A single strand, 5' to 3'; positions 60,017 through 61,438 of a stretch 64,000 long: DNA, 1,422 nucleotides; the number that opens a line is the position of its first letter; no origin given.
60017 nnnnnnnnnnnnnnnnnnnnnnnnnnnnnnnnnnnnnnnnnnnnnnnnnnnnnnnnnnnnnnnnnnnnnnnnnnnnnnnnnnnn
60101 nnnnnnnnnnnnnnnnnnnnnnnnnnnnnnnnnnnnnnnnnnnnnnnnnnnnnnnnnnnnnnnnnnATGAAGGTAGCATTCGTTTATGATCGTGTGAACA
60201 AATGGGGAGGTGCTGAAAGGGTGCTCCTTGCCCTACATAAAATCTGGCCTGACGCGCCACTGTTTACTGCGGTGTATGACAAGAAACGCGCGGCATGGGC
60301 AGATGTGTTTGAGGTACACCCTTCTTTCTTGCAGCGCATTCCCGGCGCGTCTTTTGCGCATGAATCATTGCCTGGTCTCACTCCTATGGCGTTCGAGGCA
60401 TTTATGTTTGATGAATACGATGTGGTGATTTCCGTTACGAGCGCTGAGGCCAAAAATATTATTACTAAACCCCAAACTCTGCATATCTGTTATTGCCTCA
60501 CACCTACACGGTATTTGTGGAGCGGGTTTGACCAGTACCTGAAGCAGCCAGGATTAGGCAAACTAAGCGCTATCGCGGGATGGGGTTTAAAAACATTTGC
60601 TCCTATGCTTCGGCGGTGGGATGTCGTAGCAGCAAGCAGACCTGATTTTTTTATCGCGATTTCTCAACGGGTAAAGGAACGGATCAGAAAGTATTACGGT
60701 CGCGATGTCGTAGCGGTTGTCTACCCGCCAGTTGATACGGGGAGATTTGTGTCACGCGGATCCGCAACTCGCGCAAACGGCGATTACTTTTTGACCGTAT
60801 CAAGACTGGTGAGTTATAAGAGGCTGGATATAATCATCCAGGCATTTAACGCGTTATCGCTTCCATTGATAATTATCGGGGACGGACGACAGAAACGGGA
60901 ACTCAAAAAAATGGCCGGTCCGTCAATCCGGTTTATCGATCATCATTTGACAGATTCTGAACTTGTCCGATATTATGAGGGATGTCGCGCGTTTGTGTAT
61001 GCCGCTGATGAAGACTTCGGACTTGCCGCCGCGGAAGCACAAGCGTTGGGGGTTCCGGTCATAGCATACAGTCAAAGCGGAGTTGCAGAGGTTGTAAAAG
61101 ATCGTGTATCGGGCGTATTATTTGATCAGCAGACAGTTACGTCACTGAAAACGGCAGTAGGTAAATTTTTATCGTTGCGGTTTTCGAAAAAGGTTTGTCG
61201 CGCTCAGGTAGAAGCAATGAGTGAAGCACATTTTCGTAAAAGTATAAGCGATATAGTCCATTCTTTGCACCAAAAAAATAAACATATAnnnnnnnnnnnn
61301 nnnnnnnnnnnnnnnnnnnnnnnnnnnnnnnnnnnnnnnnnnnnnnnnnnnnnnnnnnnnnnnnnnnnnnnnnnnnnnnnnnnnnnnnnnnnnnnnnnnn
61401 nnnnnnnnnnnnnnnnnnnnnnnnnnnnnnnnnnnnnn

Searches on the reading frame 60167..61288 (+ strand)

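Call 63: search_protein_families(library=pfam, proteins=[window:60167-61288:+], max_evalue=0.05)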
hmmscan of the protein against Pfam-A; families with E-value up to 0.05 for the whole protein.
window:60167-61288:+ (374 aa): 5 families
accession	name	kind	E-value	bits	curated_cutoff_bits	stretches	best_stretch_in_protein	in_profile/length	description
PF00534.26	Glycos_transf_1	-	4.7e-24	85.3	26.4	1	203-338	13-159/172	Glycosyl transferases group 1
PF13692.12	Glyco_trans_1_4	-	1.2e-19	71.5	27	1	207-335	3-140/142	Glycosyl transferases group 1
PF20706.3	GT4-conflict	-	1.1e-08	34.9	26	1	242-325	248-335/385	Family 4 Glycosyltransferase in conflict systems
PF13439.12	Glyco_transf_4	-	7.9e-08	32.9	28.5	1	140-193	115-170/170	Glycosyltransferase Family 4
PF13579.12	Glyco_trans_4_4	-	0.034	14.9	29.7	0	145-185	114-155/158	Glycosyl transferase 4-like domain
